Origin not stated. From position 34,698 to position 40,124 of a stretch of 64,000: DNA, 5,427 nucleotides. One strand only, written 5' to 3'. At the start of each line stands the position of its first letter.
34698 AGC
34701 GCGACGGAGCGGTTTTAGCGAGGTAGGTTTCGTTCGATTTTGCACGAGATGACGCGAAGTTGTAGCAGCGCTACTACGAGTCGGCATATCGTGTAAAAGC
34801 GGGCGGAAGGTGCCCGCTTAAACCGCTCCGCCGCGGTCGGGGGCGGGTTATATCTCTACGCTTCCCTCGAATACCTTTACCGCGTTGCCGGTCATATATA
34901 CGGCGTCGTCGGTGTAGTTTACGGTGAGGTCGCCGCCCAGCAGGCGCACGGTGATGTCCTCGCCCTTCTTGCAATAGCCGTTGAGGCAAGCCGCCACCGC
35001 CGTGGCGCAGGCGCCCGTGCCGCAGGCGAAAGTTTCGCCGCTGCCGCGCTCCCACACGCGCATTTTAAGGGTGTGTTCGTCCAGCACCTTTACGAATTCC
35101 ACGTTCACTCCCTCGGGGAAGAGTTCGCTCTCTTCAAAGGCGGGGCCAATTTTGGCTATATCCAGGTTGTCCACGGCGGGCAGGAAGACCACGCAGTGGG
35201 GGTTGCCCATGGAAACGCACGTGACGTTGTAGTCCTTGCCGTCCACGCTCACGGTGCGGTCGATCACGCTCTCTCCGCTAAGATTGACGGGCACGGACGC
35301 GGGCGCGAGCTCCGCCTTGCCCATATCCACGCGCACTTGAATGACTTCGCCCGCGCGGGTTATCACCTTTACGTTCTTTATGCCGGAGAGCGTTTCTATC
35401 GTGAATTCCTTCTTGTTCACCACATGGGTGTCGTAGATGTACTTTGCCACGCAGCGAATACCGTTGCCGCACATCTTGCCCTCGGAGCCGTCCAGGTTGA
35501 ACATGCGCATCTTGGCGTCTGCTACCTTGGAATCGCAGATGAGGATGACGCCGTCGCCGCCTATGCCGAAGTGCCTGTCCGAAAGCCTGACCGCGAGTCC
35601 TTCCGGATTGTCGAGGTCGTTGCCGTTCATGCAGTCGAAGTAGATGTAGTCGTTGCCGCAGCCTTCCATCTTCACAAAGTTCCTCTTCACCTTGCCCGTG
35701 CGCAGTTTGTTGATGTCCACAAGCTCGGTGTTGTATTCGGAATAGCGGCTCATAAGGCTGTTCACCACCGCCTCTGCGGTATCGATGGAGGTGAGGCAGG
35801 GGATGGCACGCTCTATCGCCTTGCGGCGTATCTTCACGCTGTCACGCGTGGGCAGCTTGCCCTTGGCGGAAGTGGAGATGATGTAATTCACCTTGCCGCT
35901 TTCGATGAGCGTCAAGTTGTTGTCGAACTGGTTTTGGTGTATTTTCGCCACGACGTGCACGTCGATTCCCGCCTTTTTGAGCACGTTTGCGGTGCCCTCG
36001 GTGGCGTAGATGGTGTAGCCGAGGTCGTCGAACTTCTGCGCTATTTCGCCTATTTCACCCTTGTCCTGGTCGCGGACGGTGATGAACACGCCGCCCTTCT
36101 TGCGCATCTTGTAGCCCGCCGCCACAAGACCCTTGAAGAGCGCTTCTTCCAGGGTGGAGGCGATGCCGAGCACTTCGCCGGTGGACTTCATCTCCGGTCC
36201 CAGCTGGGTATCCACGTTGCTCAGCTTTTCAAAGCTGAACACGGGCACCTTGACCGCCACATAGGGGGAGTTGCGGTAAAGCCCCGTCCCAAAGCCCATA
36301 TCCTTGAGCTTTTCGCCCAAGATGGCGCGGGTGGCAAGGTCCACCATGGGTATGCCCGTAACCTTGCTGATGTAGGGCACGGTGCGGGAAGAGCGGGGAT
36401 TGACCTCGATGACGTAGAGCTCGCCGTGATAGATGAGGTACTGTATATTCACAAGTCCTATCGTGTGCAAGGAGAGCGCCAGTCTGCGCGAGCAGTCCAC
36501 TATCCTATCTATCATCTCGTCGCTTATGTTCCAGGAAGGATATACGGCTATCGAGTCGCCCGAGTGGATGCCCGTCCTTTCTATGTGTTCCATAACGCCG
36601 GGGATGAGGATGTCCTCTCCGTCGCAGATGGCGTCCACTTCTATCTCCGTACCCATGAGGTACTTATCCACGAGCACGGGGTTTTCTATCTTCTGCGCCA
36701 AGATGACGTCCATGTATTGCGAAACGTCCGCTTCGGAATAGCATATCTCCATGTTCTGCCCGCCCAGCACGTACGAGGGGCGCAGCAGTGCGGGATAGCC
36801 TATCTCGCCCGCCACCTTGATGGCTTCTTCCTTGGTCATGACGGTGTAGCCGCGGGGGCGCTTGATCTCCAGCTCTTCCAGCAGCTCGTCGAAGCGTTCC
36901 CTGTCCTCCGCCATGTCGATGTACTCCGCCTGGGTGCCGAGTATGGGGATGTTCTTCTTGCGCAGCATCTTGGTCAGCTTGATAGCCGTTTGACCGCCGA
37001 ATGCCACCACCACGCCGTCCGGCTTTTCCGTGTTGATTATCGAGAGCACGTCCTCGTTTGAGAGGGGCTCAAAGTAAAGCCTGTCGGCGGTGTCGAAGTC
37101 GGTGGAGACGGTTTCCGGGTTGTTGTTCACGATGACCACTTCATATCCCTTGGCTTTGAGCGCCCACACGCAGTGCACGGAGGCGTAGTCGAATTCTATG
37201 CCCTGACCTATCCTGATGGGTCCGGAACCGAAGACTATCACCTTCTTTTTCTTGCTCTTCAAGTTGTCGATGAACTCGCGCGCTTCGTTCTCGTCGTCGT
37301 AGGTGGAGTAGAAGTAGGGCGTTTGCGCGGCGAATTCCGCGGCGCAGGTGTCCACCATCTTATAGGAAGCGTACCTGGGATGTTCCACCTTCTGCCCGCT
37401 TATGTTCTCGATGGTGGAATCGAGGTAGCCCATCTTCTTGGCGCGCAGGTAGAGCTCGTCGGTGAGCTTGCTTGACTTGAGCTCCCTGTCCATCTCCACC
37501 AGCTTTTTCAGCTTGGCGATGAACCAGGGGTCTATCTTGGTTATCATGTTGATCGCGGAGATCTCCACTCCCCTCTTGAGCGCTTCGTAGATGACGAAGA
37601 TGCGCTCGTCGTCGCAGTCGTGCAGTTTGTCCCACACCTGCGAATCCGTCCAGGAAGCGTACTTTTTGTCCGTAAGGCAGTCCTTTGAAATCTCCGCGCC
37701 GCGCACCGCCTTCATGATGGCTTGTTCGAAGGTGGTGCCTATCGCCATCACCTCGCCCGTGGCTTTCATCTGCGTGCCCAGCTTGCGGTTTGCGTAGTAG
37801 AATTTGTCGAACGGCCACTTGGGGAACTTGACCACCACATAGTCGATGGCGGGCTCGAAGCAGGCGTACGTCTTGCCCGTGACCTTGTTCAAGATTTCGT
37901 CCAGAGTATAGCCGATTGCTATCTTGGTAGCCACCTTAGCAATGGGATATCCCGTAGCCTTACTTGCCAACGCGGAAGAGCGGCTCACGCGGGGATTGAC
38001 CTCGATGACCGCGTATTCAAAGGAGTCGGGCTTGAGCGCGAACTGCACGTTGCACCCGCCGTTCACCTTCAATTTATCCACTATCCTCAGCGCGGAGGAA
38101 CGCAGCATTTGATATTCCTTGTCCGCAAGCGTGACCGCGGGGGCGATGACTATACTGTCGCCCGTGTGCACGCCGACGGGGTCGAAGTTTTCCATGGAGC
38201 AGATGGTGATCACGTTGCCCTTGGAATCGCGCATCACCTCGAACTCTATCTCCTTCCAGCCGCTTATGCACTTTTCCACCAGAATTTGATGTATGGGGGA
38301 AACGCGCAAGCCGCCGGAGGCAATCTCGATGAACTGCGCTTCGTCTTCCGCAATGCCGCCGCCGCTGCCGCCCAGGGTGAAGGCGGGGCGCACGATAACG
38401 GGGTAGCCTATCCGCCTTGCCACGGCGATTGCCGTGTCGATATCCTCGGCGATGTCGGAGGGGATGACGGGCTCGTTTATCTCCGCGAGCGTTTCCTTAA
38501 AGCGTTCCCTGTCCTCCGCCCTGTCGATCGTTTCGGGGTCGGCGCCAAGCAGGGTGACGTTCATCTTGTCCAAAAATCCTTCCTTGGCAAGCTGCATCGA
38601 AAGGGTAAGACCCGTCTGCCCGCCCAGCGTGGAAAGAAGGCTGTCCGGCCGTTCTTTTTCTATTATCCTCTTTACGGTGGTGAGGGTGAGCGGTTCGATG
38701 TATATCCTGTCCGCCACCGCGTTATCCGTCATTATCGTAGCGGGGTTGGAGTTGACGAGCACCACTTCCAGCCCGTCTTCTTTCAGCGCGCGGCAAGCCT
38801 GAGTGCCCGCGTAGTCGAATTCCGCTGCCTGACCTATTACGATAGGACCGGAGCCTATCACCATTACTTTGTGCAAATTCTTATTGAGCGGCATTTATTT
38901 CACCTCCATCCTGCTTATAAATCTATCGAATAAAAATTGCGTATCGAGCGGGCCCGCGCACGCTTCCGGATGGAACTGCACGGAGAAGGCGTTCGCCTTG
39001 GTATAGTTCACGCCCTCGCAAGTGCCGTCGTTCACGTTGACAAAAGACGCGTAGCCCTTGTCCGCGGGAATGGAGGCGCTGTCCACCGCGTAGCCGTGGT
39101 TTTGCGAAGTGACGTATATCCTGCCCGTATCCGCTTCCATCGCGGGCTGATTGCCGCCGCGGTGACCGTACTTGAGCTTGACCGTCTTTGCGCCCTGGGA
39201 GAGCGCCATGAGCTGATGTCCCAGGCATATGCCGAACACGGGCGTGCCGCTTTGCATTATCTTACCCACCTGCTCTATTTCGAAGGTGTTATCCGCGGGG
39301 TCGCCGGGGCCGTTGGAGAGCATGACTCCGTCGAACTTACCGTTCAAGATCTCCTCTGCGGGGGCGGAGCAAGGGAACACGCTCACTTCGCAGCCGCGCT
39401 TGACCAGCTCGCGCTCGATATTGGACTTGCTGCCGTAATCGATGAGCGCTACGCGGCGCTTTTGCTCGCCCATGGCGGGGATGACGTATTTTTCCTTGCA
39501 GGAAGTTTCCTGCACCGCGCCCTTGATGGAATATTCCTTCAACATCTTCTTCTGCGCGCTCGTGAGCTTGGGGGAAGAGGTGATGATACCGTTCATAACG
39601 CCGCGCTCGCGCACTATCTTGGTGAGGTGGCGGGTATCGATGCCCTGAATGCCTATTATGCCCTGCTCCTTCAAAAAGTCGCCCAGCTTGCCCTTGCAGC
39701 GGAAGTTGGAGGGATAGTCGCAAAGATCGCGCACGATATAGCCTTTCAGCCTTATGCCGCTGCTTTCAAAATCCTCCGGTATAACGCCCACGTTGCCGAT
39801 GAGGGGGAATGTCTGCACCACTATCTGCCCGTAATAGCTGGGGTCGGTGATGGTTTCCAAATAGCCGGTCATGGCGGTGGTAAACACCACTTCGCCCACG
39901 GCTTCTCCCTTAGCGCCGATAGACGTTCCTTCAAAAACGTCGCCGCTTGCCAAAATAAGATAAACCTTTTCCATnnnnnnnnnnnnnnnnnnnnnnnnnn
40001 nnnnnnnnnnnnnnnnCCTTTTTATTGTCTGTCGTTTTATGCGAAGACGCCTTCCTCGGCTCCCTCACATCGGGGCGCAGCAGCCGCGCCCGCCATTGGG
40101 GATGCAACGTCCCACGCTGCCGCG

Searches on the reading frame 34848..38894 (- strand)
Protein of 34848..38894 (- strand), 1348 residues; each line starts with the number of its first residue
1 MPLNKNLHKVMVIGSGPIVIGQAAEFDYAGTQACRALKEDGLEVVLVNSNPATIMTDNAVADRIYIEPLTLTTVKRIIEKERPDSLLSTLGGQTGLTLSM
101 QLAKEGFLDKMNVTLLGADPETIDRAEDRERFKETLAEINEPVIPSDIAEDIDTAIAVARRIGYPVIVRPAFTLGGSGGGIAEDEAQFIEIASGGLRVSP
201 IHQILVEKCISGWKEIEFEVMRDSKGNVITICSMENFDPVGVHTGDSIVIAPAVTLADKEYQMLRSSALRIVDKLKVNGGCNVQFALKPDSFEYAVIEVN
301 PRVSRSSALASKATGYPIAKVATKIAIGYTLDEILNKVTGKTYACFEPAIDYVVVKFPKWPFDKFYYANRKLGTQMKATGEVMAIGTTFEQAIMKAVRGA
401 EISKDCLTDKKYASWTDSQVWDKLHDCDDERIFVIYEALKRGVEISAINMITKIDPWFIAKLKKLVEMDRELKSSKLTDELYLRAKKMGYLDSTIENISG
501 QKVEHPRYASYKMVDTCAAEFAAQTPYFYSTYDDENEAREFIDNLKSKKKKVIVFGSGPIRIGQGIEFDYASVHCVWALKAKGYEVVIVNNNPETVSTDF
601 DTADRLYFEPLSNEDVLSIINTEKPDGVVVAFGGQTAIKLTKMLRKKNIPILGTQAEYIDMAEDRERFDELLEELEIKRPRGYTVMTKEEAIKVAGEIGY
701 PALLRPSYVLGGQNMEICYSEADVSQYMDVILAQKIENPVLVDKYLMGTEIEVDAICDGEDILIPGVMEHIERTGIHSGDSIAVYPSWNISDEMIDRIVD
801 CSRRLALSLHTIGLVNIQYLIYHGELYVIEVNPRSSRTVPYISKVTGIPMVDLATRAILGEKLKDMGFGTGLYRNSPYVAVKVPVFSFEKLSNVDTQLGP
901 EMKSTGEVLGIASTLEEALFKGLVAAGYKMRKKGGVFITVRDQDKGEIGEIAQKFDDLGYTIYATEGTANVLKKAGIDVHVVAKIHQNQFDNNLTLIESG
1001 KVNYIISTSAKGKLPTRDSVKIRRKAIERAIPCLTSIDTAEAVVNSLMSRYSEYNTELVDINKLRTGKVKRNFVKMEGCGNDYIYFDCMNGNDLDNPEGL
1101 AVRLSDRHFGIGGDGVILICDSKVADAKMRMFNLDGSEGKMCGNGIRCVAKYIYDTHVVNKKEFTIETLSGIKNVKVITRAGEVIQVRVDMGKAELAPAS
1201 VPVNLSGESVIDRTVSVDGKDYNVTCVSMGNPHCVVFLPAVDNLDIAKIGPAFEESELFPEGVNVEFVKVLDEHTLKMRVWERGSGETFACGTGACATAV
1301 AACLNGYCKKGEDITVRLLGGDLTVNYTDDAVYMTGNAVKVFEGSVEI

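Call 8: search_protein_families(library=pfam, proteins=[window:34848-38894:-], max_evalue=0.01)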
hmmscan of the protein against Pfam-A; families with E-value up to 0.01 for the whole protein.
window:34848-38894:- (1348 aa): 17 families
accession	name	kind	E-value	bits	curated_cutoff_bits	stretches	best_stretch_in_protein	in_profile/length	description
PF02786.22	CPSase_L_D2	-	5e-113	376.3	19.8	2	128-333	1-210/211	Carbamoyl-phosphate synthase L chain, ATP binding domain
PF25596.1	CPSase_L_D1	-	6.1e-97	320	27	2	8-124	3-117/118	Carbamoyl phosphate synthase preATP-grasp domain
PF01678.24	DAP_epimerase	-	3.4e-63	211.6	34.7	2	1226-1341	2-121/121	Diaminopimelate epimerase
PF02787.25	CPSase_L_D3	-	1.2e-24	86.5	26.6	1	423-498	2-79/80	Carbamoyl-phosphate synthetase large chain, oligomerisation domain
PF02142.27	MGS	-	1.9e-18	66.8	24.1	1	948-1035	2-94/94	MGS-like domain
PF02222.28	ATP-grasp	-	5.4e-13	49.4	27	2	671-835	2-163/179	ATP-grasp domain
PF07478.18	Dala_Dala_lig_C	-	6.5e-13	49.1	24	2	153-301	26-174/204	D-ala D-ala ligase C-terminus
PF15632.11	ATPgrasp_Ter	-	3.4e-12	46.7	29.1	1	739-862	4-112/131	ATP-grasp in the biosynthetic pathway with Ter operon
PF02655.19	ATP-grasp_3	-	8.7e-10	39.3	23.2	1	666-834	5-156/160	ATP-grasp domain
PF01071.24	GARS_A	-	5.2e-08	33.4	27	1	670-763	8-106/194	Phosphoribosylglycinamide synthetase, ATP-grasp (A) domain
PF02254.24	TrkA_N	-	2.2e-05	25.2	23.8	0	579-648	17-87/116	TrkA-N domain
PF13549.11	ATP-grasp_5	-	8.1e-05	22.5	27.6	0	132-169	15-52/221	ATP-grasp domain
PF13477.12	Glyco_trans_4_2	-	0.00033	21.3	23.4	0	573-612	14-51/139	Glycosyl transferase 4-like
PF13780.11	DUF4176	-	0.002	18.6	25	0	5-31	12-38/74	Domain of unknown function (DUF4176)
PF13458.12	Peripla_BP_6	-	0.0043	17.2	31.7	0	525-649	108-215/343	Periplasmic binding protein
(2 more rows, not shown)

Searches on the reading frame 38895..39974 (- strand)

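Call 8: search_protein_families(library=pfam, proteins=[window:38895-39974:-], max_evalue=0.01)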
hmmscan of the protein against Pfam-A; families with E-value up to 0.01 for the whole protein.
window:38895-39974:- (359 aa): 4 families
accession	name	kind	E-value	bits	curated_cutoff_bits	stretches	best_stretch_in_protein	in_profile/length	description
PF00988.28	CPSase_sm_chain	-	1.1e-51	174.4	27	1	6-131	1-126/126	Carbamoyl-phosphate synthase small chain, CPSase domain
PF00117.34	GATase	-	7.1e-47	160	22.8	1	177-353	2-188/190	Glutamine amidotransferase class-I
PF07722.19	Peptidase_C26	-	1.2e-08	35.4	20.5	1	221-337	83-219/219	Peptidase C26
PF01965.30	DJ-1_PfpI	-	0.0099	16.1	26.6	0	201-259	49-110/165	DJ-1/PfpI family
